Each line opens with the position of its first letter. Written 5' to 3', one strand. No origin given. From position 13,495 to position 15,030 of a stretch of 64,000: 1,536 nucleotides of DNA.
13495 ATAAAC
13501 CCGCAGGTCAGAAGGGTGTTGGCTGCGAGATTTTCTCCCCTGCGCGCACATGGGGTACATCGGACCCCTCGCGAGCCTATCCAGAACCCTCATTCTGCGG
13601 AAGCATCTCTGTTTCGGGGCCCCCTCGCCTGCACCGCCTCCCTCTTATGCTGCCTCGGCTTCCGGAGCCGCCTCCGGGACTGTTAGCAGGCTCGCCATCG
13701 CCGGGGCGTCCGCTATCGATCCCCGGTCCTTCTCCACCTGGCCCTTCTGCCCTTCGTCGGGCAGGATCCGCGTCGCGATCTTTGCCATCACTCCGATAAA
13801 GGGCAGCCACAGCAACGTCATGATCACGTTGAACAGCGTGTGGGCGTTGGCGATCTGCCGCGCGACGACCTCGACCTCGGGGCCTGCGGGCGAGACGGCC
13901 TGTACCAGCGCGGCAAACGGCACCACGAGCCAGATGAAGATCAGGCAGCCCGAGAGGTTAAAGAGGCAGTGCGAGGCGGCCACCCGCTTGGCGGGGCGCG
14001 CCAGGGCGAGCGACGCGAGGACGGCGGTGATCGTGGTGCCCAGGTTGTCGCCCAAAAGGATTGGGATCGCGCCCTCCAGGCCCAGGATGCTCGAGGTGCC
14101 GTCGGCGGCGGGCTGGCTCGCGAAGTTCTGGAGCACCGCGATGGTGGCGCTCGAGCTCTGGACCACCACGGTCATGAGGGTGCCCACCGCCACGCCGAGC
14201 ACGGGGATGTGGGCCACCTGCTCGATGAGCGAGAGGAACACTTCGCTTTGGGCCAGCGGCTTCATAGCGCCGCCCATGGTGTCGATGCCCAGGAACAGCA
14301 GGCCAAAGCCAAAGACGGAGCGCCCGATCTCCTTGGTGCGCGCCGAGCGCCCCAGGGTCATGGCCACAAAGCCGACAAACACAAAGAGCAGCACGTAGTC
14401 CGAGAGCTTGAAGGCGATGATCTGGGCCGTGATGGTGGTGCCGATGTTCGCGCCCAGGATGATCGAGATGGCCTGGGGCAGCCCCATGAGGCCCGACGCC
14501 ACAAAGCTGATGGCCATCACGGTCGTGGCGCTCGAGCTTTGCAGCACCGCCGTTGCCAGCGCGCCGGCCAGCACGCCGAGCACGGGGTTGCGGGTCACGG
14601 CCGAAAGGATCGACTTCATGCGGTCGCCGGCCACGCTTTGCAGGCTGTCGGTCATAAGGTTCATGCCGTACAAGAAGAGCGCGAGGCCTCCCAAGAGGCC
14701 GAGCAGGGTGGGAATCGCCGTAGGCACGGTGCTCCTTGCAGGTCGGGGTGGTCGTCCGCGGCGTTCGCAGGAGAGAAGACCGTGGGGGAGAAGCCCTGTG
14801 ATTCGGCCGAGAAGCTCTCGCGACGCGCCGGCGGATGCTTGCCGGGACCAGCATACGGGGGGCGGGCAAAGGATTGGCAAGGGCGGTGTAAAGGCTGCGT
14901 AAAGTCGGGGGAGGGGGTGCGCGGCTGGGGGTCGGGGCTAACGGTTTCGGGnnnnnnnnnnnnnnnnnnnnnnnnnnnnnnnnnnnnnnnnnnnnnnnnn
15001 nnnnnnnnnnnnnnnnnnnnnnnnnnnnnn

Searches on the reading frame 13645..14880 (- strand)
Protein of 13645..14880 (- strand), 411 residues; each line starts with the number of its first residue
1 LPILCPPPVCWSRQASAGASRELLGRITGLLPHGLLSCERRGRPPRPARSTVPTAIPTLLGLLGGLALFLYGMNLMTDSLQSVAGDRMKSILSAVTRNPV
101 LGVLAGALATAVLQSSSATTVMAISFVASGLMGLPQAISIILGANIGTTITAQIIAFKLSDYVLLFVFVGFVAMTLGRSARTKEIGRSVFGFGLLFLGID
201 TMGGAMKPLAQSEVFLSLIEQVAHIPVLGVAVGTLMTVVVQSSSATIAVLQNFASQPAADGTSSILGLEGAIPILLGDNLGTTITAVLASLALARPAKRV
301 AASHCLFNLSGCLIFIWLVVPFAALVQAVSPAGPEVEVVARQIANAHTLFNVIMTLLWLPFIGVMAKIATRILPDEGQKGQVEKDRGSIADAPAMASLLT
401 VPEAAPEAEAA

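Call 9: search_protein_families(library=pfam, proteins=[window:13645-14880:-])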
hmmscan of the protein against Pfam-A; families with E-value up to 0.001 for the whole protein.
window:13645-14880:- (411 aa): 1 family
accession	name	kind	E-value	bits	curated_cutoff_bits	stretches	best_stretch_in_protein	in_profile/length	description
PF02690.20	Na_Pi_cotrans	-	2.3e-62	209.5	29.1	2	68-203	1-136/137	Na+/Pi-cotransporter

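Call 94: search_protein_families(library=ncbifam, proteins=[window:13645-14880:-], max_evalue=0.00001)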
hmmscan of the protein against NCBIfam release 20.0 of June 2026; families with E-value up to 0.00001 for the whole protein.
window:13645-14880:- (411 aa): 3 families
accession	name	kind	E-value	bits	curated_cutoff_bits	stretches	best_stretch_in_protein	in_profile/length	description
TIGR00704.1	NaPi_cotrn_rel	hypoth_equivalog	1.6e-71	241.4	210.1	1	58-375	3-307/308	Na/Pi-cotransporter II-related protein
NF037997.1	Na_Pi_symport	subfamily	2.6e-65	220.8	50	1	66-367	5-292/294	Na/Pi symporter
TIGR01013.1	2a58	subfamily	3.9e-26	92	306.15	2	68-160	6-100/456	sodium-dependent inorganic phosphate transporter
